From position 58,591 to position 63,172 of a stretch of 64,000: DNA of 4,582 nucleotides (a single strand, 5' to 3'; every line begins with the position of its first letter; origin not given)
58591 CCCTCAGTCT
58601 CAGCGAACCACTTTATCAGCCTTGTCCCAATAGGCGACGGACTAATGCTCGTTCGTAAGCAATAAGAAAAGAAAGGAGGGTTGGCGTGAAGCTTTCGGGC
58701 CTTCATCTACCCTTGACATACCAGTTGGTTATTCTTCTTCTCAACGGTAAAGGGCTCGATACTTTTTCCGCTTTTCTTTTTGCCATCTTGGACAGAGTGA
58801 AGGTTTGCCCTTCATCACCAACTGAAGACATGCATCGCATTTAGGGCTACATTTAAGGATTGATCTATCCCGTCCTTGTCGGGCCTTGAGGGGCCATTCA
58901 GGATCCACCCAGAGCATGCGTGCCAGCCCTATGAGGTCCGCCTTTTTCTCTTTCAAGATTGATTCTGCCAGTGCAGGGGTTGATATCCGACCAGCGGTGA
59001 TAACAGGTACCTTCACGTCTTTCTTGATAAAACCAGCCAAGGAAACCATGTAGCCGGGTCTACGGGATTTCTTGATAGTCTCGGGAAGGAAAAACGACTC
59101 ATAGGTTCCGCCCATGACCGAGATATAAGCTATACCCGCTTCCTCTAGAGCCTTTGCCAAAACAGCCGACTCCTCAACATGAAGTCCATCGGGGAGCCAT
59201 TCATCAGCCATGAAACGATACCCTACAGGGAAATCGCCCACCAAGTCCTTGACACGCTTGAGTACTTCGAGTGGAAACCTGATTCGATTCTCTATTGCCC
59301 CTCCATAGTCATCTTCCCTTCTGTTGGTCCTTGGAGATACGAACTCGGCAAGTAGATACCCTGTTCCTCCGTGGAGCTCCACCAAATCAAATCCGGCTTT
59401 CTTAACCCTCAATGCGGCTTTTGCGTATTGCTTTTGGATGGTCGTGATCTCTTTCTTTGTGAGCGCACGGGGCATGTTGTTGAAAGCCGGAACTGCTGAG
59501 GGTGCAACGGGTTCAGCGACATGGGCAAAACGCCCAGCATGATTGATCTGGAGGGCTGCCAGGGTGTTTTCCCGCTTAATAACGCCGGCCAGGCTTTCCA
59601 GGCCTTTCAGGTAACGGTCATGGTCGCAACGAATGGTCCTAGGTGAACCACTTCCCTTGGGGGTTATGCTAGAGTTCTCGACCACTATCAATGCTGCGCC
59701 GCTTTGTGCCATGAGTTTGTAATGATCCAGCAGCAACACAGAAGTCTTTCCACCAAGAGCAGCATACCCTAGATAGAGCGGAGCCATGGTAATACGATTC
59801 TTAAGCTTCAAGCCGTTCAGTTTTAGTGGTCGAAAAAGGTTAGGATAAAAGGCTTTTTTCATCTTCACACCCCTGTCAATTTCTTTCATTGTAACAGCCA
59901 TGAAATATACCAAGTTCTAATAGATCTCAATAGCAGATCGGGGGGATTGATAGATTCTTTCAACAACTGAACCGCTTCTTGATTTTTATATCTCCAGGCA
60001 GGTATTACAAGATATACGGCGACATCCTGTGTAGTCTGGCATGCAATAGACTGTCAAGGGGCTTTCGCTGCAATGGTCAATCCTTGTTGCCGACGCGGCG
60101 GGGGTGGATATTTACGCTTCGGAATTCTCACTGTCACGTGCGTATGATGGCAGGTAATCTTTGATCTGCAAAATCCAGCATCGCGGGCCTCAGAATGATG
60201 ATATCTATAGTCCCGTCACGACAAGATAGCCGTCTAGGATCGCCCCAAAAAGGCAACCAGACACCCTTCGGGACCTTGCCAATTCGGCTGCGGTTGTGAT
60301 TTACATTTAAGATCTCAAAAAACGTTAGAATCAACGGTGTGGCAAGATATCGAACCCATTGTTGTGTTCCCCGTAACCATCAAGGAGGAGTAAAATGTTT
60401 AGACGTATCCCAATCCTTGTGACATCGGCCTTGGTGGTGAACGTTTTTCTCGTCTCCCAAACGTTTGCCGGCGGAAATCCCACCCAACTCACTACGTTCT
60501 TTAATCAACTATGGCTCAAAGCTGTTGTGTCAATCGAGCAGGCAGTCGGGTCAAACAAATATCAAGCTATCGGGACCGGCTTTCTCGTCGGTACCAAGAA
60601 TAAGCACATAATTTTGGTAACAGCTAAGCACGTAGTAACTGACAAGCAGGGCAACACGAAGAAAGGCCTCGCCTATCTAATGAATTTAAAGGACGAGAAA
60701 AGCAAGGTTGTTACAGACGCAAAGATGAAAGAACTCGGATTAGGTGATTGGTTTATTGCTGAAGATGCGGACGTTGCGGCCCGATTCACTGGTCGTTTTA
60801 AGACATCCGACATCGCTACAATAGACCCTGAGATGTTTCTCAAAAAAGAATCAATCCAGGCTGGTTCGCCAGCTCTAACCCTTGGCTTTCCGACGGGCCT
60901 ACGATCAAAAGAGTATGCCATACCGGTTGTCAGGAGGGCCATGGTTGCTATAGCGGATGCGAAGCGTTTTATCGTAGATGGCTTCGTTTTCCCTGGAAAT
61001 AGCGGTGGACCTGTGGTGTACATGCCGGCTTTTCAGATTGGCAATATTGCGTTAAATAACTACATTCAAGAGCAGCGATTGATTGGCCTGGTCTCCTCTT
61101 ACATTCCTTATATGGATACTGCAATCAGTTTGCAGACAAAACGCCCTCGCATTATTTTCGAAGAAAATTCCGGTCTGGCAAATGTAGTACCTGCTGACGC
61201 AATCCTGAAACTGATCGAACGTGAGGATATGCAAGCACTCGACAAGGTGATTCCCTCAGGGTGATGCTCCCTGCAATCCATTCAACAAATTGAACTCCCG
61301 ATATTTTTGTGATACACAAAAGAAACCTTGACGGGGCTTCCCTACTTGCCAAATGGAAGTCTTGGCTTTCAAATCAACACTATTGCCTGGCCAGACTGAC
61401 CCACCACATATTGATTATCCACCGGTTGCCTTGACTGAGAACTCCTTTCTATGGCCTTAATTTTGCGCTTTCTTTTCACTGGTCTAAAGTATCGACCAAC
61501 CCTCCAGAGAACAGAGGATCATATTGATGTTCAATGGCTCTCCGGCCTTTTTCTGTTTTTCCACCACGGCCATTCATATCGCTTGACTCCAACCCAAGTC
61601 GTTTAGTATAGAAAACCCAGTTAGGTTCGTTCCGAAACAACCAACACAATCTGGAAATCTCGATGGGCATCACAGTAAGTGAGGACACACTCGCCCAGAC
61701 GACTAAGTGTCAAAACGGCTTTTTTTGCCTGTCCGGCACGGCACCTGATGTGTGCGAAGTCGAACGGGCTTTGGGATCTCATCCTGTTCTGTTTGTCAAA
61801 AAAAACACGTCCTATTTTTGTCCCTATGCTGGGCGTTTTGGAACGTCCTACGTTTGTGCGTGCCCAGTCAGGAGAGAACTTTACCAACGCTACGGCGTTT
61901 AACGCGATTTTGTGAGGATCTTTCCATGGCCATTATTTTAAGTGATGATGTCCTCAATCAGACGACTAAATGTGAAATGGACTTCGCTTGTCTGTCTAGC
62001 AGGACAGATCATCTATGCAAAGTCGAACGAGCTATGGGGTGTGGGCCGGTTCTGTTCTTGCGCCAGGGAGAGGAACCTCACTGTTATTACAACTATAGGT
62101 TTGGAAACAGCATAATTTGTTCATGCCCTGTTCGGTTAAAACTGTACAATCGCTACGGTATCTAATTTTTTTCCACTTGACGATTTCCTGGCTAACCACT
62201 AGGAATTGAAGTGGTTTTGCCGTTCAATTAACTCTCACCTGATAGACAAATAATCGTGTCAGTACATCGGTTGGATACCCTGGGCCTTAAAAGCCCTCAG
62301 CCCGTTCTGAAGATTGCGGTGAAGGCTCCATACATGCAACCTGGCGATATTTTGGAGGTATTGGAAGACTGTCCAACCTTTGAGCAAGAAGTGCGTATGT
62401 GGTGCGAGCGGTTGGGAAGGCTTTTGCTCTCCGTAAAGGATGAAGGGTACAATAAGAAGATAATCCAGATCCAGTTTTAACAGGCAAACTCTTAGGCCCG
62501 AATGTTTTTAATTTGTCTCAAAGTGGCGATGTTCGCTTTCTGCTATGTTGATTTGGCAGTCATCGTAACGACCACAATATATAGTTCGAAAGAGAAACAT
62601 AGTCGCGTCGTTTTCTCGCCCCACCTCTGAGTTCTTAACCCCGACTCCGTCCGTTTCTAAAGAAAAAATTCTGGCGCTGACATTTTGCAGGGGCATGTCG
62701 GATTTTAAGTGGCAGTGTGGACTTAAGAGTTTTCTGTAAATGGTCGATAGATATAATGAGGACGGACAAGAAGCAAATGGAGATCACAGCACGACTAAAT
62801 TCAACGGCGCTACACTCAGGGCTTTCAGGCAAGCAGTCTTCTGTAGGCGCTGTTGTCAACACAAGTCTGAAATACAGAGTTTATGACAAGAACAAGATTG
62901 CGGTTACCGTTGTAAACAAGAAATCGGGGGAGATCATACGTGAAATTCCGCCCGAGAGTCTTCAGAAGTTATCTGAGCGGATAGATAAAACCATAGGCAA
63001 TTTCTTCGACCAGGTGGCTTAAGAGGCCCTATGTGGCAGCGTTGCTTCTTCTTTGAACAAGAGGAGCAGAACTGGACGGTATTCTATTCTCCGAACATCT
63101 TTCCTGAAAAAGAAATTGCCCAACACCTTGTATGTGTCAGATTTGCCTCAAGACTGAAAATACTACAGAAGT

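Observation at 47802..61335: Six same-orientation copies of a ~60-bp repeat that embeds a complete promoter, each heading a block of unrelated small genes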

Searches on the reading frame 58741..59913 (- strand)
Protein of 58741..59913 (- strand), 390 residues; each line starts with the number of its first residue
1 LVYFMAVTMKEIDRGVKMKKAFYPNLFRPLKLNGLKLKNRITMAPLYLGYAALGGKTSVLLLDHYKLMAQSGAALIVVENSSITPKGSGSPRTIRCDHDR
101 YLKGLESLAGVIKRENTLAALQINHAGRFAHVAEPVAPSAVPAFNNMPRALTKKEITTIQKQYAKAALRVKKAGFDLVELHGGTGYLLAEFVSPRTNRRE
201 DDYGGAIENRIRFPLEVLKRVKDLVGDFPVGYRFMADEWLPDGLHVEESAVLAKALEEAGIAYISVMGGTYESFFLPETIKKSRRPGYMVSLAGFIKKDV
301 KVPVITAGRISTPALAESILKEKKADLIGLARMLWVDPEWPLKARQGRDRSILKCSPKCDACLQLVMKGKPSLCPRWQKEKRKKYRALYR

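Call 13: search_protein_families(library=pfam, proteins=[window:58741-59913:-], max_evalue=0.01)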
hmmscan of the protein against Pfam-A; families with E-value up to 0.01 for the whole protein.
window:58741-59913:- (390 aa): 1 family
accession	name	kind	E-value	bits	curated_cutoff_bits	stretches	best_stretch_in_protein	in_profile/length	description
PF00724.26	Oxidored_FMN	-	1.3e-66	225.7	27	1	26-349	2-340/342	NADH:flavin oxidoreductase / NADH oxidase family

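Call 17: find_encoding_contigs(protein=window:58741-59913:-, flank=10000, max_places=6)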
Protein window:58741-59913:- (390 aa): 1 contig read that carries it; 1 place shown.
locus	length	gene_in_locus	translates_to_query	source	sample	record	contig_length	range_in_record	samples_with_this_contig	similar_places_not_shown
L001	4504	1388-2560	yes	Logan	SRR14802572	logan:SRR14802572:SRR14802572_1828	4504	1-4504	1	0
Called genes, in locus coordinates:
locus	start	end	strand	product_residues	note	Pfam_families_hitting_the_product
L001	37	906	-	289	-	PF13365:Trypsin_2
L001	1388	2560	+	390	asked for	PF00724:Oxidored_FMN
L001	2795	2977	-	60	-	-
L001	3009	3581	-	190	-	PF04366:Ysc84 (weak)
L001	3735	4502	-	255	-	?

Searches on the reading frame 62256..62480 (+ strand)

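Call 79: search_protein_families(library=pfam, proteins=[window:62256-62480:+], max_evalue=0.01)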
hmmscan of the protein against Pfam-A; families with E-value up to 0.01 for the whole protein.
window:62256-62480:+ (74 aa): 1 family
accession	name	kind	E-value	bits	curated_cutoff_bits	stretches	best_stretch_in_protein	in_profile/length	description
PF01206.22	TusA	-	2.3e-12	47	28.6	1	5-65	2-63/70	Sulfurtransferase TusA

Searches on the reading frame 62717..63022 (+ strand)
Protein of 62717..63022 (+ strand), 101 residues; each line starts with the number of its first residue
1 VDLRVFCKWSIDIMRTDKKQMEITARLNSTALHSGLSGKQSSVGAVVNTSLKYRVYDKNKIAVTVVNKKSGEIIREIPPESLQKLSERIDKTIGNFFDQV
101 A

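Call 13: search_protein_families(library=pfam, proteins=[window:62717-63022:+], max_evalue=0.01)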
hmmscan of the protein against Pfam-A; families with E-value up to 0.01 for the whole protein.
window:62717-63022:+ (101 aa): 1 family
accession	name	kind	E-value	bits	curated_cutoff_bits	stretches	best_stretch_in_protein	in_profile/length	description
PF03646.20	FlaG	-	1.4e-12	48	23.8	1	47-99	48-101/101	FlaG protein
